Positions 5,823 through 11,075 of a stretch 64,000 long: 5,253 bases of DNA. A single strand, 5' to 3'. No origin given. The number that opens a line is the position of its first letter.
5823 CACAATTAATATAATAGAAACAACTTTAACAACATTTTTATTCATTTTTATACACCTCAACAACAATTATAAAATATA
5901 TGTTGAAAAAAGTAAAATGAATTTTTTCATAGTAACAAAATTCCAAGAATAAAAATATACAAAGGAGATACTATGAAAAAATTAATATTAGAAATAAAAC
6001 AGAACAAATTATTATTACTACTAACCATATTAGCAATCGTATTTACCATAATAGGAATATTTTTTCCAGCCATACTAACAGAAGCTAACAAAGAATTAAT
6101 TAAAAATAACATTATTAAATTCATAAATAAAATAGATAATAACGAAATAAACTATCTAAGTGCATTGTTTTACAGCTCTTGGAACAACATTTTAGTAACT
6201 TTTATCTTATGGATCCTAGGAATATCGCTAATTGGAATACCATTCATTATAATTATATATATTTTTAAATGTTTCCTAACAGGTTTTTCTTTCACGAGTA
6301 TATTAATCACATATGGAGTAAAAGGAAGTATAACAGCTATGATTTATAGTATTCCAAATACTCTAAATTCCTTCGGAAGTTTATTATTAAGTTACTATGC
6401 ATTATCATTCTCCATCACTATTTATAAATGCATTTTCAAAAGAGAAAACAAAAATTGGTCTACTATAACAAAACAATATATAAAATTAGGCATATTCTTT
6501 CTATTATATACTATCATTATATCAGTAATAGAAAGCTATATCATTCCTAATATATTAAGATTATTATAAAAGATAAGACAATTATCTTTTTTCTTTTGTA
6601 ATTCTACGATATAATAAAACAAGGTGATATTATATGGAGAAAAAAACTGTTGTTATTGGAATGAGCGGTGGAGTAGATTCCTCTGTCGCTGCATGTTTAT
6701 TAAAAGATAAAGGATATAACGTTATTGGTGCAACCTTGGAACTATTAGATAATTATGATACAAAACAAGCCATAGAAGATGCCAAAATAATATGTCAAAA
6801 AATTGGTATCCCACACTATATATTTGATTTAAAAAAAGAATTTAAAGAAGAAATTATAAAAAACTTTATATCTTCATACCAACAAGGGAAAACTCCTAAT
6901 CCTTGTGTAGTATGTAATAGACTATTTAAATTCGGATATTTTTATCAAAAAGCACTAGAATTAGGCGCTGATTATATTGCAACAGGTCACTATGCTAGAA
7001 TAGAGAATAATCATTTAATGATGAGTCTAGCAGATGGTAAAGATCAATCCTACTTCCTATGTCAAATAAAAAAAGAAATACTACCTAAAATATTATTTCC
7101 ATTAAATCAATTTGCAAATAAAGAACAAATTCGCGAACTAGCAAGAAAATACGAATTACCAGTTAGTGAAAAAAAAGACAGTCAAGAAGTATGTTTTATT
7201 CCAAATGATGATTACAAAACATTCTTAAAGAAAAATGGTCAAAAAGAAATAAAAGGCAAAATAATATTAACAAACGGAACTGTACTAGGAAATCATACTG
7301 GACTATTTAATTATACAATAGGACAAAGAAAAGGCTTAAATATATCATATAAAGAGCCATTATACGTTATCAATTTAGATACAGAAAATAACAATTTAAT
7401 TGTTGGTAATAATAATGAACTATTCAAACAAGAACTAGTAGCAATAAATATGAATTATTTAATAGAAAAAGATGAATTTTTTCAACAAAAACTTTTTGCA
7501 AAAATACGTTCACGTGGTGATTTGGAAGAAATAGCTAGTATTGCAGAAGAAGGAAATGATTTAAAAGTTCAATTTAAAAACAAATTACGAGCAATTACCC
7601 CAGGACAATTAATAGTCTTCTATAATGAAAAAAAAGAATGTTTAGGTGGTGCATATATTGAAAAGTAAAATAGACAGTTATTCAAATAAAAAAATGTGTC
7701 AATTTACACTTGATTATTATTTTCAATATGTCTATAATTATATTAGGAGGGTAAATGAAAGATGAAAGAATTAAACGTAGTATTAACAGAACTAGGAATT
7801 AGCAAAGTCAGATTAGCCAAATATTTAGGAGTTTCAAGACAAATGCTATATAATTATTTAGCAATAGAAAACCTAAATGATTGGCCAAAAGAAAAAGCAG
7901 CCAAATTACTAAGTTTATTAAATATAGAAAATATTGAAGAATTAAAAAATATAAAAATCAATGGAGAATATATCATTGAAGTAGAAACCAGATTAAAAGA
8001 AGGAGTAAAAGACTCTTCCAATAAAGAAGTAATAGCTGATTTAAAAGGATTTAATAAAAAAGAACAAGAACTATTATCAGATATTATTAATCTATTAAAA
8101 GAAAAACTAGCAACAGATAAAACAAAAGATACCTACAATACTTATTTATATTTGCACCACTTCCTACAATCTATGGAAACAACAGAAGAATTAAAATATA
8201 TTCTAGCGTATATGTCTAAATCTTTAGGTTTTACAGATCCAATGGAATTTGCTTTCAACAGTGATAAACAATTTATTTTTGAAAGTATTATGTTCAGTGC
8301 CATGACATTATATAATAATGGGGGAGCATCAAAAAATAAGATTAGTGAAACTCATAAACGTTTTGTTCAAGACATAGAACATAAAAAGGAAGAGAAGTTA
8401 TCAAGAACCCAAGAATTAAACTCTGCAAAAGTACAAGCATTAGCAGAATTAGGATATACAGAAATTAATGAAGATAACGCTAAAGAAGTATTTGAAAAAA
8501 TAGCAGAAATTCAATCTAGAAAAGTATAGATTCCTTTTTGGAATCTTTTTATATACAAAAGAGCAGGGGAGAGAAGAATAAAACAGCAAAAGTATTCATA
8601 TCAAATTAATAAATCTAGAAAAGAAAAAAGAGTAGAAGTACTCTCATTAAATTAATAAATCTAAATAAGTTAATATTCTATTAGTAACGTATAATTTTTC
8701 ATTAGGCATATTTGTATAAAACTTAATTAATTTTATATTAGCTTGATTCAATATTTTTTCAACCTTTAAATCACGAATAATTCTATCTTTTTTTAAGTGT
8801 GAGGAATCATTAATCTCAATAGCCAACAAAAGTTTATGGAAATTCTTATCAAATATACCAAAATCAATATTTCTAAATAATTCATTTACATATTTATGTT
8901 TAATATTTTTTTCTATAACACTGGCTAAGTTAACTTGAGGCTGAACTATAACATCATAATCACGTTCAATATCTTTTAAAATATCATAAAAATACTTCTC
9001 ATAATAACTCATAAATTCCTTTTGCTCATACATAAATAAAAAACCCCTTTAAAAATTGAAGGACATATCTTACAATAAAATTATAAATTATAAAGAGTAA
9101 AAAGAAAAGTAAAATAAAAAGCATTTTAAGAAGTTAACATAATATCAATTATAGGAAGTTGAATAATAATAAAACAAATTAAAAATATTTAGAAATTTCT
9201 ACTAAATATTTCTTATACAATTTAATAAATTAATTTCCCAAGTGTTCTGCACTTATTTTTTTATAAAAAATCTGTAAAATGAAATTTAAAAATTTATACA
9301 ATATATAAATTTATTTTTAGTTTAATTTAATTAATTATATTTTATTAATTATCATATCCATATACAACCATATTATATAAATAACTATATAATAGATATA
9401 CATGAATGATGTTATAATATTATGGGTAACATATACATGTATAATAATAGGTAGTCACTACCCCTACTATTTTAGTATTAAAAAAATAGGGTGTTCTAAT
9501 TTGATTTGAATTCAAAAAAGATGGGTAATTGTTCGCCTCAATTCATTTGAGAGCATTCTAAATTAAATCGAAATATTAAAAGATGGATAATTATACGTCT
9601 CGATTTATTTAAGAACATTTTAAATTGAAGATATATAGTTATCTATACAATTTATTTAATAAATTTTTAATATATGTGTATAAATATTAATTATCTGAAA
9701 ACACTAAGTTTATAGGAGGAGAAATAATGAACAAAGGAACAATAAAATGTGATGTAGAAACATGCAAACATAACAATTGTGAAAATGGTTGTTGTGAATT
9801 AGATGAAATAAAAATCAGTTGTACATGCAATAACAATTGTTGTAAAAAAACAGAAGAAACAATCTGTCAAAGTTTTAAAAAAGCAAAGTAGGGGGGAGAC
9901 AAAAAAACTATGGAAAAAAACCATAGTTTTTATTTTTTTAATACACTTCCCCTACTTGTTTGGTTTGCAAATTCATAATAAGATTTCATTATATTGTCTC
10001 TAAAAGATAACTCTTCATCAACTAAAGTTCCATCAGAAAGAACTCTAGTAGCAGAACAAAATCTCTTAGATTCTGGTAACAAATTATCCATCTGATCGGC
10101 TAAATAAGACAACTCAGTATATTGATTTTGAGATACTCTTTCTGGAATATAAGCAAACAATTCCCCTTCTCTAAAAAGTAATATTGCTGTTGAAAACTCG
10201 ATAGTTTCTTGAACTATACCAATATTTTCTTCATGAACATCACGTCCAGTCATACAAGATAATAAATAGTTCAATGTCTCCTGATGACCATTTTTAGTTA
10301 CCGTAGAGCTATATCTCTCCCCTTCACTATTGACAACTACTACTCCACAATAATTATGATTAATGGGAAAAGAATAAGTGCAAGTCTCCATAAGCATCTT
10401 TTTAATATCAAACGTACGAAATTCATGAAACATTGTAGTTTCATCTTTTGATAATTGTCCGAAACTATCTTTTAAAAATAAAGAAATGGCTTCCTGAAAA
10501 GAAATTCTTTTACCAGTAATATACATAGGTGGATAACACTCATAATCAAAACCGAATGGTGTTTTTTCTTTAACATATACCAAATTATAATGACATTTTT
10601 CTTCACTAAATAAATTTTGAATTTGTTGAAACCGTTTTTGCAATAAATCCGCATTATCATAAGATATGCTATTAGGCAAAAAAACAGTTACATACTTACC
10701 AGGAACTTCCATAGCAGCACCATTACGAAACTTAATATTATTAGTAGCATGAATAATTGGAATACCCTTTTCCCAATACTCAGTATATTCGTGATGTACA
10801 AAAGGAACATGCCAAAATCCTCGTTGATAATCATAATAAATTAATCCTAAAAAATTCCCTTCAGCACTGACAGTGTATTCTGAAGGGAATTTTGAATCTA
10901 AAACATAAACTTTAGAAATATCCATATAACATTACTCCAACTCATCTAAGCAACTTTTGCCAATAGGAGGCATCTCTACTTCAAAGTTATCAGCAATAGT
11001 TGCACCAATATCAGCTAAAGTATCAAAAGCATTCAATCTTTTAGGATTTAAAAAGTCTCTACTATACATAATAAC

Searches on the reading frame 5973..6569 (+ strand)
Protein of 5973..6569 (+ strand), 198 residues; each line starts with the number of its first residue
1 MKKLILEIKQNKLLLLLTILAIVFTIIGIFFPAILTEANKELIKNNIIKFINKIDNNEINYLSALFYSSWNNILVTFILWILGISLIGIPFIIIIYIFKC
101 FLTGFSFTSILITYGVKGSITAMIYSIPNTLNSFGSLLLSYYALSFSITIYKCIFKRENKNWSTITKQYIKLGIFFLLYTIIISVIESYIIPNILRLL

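Call 7: search_protein_families(library=pfam, proteins=[window:5973-6569:+])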
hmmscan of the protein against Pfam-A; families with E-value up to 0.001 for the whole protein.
window:5973-6569:+ (198 aa): 1 family
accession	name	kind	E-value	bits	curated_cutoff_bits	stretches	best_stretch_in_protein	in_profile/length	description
PF01944.22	SpoIIM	-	1.9e-12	47.9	26.9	1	21-190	1-161/163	Stage II sporulation protein M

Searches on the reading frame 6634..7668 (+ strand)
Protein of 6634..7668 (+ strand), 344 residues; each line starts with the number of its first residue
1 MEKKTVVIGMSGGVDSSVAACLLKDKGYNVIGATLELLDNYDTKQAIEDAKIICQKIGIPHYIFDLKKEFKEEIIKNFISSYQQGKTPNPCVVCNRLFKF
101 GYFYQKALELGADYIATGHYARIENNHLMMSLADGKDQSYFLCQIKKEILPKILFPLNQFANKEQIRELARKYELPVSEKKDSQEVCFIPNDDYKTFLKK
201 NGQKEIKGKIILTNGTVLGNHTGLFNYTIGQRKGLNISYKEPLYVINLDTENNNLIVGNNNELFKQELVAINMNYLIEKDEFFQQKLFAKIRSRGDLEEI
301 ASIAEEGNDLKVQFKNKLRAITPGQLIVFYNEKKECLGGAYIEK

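Call 7: search_protein_families(library=pfam, proteins=[window:6634-7668:+])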
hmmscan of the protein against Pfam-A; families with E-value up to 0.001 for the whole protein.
window:6634-7668:+ (344 aa): 8 families
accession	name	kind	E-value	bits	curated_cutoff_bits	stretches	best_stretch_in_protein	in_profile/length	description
PF03054.22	tRNA_Me_trans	-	1.4e-66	224.5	20.6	1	5-190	2-201/202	tRNA methyl transferase HUP domain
PF20259.3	tRNA_Me_trans_M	-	3.6e-21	74.9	27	1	195-258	1-65/66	tRNA methyl transferase PRC-barrel domain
PF20258.4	tRNA_Me_trans_C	-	2.2e-14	54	20.6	1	266-342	2-77/77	Aminomethyltransferase beta-barrel domain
PF02540.23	NAD_synthase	-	2.1e-08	34.1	21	1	4-70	19-85/242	NAD synthase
PF00764.25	Arginosuc_synth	-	4.8e-08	33.7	27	1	6-80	2-75/162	Arginosuccinate synthase N-terminal HUP domain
PF06508.19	QueC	-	1.2e-06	28.6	22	1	6-71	2-67/210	Queuosine biosynthesis protein QueC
PF01171.26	ATP_bind_3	-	6.9e-06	26.4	27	1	6-178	2-164/182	PP-loop family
PF24167.1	DUF7411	-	4.4e-05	23.6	28.7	1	7-79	4-71/194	Family of unknown function (DUF7411)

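Call 12: find_encoding_contigs(protein=window:6634-7668:+, flank=10000, max_places=6)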
Protein window:6634-7668:+ (344 aa): 24 contigs read that carry it; 4 places shown.
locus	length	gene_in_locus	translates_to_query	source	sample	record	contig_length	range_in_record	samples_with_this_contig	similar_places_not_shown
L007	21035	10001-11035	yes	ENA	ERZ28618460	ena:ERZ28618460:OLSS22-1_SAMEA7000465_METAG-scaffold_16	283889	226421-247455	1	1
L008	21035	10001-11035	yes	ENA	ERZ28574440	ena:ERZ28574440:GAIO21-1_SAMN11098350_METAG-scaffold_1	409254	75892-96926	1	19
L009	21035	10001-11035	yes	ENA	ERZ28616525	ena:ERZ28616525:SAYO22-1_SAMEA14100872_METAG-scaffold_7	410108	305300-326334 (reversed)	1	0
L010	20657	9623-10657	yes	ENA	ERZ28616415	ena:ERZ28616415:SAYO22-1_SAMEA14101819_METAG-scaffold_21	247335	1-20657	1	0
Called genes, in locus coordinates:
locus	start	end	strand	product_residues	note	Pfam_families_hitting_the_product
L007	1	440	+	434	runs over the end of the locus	PF01225:Mur_ligase, PF08245:Mur_ligase_M, PF02875:Mur_ligase_C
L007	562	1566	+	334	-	PF00817:IMS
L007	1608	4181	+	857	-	PF01624:MutS_I, PF05188:MutS_II, PF05192:MutS_III, PF05190:MutS_IV, PF00488:MutS_V, PF27441:MutS_C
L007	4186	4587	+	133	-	PF01029:NusB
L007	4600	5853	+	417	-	PF13742:tRNA_anti_2, PF01336:tRNA_anti-codon, PF02601:Exonuc_VII_L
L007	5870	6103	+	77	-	PF02609:Exonuc_VII_S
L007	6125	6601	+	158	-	-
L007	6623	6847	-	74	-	-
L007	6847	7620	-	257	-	-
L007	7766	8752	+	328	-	PF13180:PDZ_2, PF05580:Peptidase_S55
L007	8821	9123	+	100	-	-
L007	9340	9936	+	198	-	PF01944:SpoIIM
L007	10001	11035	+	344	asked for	PF00764:Arginosuc_synth (weak), PF01171:ATP_bind_3 (weak), PF02540:NAD_synthase, PF03054:tRNA_Me_trans, PF06508:QueC (weak), PF20259:tRNA_Me_trans_M, PF20258:tRNA_Me_trans_C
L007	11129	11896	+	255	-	-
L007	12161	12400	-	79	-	-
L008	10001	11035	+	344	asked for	PF00764:Arginosuc_synth (weak), PF01171:ATP_bind_3 (weak), PF02540:NAD_synthase, PF03054:tRNA_Me_trans, PF06508:QueC (weak), PF20259:tRNA_Me_trans_M, PF20258:tRNA_Me_trans_C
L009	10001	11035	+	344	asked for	PF00764:Arginosuc_synth (weak), PF01171:ATP_bind_3 (weak), PF02540:NAD_synthase, PF03054:tRNA_Me_trans, PF06508:QueC (weak), PF20259:tRNA_Me_trans_M, PF20258:tRNA_Me_trans_C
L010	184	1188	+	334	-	PF00817:IMS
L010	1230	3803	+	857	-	PF01624:MutS_I, PF05188:MutS_II, PF05192:MutS_III, PF05190:MutS_IV, PF00488:MutS_V, PF27441:MutS_C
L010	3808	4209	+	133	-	PF01029:NusB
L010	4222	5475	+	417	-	PF13742:tRNA_anti_2, PF01336:tRNA_anti-codon, PF02601:Exonuc_VII_L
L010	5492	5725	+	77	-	PF02609:Exonuc_VII_S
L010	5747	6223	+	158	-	-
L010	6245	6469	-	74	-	-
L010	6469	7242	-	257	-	-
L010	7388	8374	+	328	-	PF13180:PDZ_2, PF05580:Peptidase_S55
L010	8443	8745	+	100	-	-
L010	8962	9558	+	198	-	PF01944:SpoIIM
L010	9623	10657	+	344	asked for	PF00764:Arginosuc_synth (weak), PF01171:ATP_bind_3 (weak), PF02540:NAD_synthase, PF03054:tRNA_Me_trans, PF06508:QueC (weak), PF20259:tRNA_Me_trans_M, PF20258:tRNA_Me_trans_C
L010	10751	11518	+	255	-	-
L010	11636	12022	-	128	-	PF10881:DUF2726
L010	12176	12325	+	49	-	-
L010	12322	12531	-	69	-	PF12844:HTH_19 (weak), PF13443:HTH_26 (weak)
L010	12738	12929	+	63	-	-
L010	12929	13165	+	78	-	-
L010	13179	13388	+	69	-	-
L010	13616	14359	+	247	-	PF05707:Zot (weak)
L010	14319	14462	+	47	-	-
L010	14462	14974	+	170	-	-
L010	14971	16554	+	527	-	-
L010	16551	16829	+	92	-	-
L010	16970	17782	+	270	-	PF23343:REP_ORF2-G2P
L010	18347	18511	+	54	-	PF07561:DUF1540 (weak)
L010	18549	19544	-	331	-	-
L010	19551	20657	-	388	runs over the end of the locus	PF01676:Metalloenzyme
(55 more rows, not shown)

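Call 26: search_protein_families(library=phrogs, proteins=[L010:12322-12546:-, L010:12738-12929:+, L010:12929-13165:+, L010:13179-13388:+, L010:13616-14359:+, L010:14462-14974:+, L010:14971-16554:+, L010:16551-16829:+, L010:16970-17782:+, L010:12176-12325:+], max_evalue=0.01)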
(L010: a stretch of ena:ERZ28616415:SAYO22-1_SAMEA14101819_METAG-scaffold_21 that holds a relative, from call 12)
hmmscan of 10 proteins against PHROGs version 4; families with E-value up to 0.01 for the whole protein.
L010:12322-12546:- (74 aa): 5 families
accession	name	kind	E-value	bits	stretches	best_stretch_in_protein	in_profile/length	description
phrog_4031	-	unknown function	0.00022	20.8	1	6-59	522-576/626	-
phrog_4268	-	transcription regulation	0.00047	21.3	1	22-56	53-87/96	transcriptional repressor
phrog_1373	-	transcription regulation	0.0019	19.2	1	6-56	67-117/166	transcriptional regulator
phrog_1728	-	transcription regulation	0.0028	17.6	1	6-65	7-66/380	transcriptional regulator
phrog_925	-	DNA, RNA and nucleotide metabolism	0.0062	17.3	1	7-61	9-63/67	HTH DNA binding protein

L010:12738-12929:+ (63 aa): 0 families

L010:12929-13165:+ (78 aa): 0 families

L010:13179-13388:+ (69 aa): 0 families

L010:13616-14359:+ (247 aa): 3 families
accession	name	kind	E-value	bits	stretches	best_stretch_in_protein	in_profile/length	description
phrog_197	-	moron, auxiliary metabolic gene and host takeover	2.6e-12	47.9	1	41-180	30-176/486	Zot-like toxin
phrog_20922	-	head and packaging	7.1e-07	29.4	1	89-168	64-142/318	head morphogenesis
phrog_1675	-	head and packaging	0.005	17.3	0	41-77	5-39/353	morphogenesis (protein I of M13)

L010:14462-14974:+ (170 aa): 0 families

L010:14971-16554:+ (527 aa): 1 family
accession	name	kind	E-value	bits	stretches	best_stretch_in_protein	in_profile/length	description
phrog_1535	-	tail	0.0021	17.2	1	314-408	700-786/1152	tail length tape measure protein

L010:16551-16829:+ (92 aa): 0 families

L010:16970-17782:+ (270 aa): 2 families
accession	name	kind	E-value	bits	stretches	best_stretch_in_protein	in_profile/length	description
phrog_3419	-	DNA, RNA and nucleotide metabolism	6.4e-17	63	1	16-231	34-242/289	rolling circle DNA replication initiation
phrog_10883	-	unknown function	0.00059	20.5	1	116-208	84-165/194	-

L010:12176-12325:+ (49 aa): 0 families

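Call 27: find_related_loci(query=L010:16970-17779:+, collection=viral_contigs, flank=8000)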
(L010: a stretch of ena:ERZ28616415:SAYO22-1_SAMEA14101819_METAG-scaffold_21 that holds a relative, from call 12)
Query L010:16970-17779:+ (270 aa) in viral_contigs; peptide patterns used: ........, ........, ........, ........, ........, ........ (x = any residue, [..] = any of these).
2 stretches matched a pattern, but none encodes a relative of the query by tblastn (E <= 1e-3).
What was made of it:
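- Tried and rejected: No relatives of the L010 phage Rep in IMG/VR (call 27).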

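Call 83: list_cluster_members(proteins=[window:6634-7665:+, window:7762-8526:+, window:12098-13003:-])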
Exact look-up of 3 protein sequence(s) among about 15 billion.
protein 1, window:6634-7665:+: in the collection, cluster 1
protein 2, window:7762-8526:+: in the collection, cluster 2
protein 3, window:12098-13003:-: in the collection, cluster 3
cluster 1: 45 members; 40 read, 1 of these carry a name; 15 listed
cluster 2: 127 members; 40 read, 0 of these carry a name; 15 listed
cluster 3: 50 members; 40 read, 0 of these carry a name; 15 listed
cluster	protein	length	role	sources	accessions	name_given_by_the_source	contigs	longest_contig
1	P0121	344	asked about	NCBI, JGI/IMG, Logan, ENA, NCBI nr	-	-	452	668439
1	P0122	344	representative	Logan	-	-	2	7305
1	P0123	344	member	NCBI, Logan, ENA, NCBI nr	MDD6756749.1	MAG: tRNA 2-thiouridine(34) synthase MnmA [bacterium] | tRNA 2-thiouridine(34) synthase MnmA [bacterium]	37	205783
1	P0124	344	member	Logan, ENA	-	-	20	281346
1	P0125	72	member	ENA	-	-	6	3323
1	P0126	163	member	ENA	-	-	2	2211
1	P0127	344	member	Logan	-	-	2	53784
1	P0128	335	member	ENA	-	-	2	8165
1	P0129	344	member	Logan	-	-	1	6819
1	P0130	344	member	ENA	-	-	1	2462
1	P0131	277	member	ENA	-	-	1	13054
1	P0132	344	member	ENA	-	-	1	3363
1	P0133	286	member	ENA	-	-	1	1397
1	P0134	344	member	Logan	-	-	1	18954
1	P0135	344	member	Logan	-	-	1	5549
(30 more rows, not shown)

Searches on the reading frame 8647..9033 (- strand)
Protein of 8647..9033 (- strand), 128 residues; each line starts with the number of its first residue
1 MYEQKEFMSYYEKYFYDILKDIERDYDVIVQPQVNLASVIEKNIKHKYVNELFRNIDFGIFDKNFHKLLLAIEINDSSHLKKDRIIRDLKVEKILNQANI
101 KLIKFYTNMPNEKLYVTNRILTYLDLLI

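Call 7: search_protein_families(library=pfam, proteins=[window:8647-9033:-])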
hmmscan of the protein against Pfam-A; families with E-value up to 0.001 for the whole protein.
window:8647-9033:- (128 aa): 1 family
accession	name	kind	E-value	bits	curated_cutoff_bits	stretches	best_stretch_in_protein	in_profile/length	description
PF10881.14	DUF2726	-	1.3e-09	38.3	24.7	1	5-108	2-111/126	Protein of unknown function (DUF2726)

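Call 10: search_protein_families(library=ncbifam, proteins=[window:8647-9033:-])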
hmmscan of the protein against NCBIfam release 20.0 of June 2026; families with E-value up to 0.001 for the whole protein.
window:8647-9033:- (128 aa): 0 families

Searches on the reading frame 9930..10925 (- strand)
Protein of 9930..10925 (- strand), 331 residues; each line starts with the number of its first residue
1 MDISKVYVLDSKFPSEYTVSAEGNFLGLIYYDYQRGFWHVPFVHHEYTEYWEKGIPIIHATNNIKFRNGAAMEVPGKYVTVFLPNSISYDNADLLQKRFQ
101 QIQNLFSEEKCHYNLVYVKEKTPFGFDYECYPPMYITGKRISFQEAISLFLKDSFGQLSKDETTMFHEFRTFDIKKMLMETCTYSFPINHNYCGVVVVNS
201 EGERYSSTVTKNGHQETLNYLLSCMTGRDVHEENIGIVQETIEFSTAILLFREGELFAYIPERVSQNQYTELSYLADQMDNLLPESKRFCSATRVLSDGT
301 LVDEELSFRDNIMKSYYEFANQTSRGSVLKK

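Call 7: search_protein_families(library=pfam, proteins=[window:9930-10925:-])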
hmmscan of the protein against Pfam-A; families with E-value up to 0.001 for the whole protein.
window:9930-10925:- (331 aa): 1 family
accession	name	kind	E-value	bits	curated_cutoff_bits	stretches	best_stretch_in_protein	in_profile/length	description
PF14220.11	DUF4329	-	0.00033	21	28.6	0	178-217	8-46/116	Domain of unknown function (DUF4329)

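Call 10: search_protein_families(library=ncbifam, proteins=[window:9930-10925:-])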
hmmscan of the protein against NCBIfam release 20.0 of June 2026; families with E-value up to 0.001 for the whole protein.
window:9930-10925:- (331 aa): 0 families

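Call 11: find_encoding_contigs(protein=window:9930-10925:-, flank=10000, max_places=6)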
Protein window:9930-10925:- (331 aa): 9 contigs read that carry it; 6 places shown.
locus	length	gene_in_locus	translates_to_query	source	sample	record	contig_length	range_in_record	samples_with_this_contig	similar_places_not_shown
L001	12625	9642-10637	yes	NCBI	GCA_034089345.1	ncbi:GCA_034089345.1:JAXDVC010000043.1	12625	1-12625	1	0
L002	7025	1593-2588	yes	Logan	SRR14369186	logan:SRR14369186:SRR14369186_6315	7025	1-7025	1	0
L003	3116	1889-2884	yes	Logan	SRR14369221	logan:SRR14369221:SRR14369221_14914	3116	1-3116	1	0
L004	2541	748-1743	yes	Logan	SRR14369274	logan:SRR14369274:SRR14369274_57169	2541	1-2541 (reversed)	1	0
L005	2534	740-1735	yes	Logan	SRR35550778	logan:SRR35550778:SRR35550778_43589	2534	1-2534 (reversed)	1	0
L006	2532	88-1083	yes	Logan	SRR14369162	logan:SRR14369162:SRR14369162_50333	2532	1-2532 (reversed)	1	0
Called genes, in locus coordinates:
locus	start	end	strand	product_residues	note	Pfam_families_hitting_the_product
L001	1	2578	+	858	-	PF01411:tRNA-synt_2c, PF07973:tRNA_SAD, PF02272:DHHA1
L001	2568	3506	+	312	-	PF06144:DNA_pol3_delta, PF21694:DNA_pol3_delta_C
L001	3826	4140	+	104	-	-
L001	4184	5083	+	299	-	-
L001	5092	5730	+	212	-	PF00005:ABC_tran, PF13304:AAA_21 (weak)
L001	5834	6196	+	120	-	-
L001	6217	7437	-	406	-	PF05496:RuvB_N, PF06068:TIP49 (faint), PF00004:AAA, PF00910:RNA_helicase (faint), PF07728:AAA_5 (faint), PF16193:AAA_assoc_2, PF12002:MgsA_C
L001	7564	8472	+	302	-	PF02899:Phage_int_SAM_1, PF13495:Phage_int_SAM_4 (weak), PF00589:Phage_integrase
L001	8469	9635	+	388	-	PF01676:Metalloenzyme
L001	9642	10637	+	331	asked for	-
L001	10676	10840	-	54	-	PF07561:DUF1540 (weak)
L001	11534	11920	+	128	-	PF10881:DUF2726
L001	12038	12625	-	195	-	?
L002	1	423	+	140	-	?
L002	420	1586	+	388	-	PF01676:Metalloenzyme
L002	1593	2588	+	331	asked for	-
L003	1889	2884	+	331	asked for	-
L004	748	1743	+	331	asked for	-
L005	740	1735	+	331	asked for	-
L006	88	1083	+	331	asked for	-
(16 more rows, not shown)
